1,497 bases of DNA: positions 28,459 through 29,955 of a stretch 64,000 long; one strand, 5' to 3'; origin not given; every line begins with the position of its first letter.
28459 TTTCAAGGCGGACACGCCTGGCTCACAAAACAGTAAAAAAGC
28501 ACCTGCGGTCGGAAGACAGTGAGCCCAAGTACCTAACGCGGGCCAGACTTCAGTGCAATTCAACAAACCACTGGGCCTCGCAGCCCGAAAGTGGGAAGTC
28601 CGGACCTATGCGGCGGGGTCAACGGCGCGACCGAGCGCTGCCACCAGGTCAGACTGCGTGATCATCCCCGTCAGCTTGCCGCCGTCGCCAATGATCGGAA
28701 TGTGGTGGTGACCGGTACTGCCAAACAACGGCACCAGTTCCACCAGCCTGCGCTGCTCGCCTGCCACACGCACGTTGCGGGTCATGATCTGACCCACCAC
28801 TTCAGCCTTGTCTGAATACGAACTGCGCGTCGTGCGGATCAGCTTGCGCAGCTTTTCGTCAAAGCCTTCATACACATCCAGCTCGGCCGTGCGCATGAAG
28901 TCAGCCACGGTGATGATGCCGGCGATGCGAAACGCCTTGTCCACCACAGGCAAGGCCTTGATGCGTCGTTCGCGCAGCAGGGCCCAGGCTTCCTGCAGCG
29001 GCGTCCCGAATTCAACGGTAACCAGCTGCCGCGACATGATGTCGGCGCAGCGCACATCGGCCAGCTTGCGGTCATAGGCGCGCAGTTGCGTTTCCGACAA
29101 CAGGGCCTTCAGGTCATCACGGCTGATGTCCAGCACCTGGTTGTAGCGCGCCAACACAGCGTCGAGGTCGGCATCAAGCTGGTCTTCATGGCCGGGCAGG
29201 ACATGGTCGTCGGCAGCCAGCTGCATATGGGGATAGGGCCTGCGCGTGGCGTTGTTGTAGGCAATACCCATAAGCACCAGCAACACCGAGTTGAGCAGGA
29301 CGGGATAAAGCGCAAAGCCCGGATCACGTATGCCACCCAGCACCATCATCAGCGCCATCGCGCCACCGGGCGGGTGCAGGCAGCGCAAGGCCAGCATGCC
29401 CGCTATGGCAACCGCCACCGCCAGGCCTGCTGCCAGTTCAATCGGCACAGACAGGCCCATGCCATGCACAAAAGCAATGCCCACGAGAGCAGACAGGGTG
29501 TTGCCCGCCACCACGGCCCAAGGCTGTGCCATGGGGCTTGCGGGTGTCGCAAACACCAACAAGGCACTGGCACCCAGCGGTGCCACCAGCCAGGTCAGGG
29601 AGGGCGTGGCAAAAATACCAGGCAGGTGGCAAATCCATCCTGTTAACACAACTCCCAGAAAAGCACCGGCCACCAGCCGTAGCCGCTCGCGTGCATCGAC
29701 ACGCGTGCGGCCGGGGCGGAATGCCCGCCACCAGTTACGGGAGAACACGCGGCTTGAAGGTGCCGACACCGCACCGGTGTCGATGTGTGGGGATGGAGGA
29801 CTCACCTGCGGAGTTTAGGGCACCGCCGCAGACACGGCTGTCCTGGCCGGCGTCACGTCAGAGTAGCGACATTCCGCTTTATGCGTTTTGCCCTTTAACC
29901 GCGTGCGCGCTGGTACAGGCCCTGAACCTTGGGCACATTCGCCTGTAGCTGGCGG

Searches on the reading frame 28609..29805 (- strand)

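Call 12: search_protein_families(library=pfam, proteins=[window:28609-29805:-], max_evalue=0.01)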
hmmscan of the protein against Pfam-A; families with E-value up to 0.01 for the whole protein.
window:28609-29805:- (399 aa): 2 families
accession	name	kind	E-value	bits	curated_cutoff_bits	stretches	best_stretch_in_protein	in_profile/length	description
PF04982.19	TM_HPP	-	2.5e-43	147.8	27.2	1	35-192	3-157/157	HPP, transmembrane region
PF00571.33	CBS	-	3.8e-24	85.2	24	2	254-305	2-53/57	CBS domain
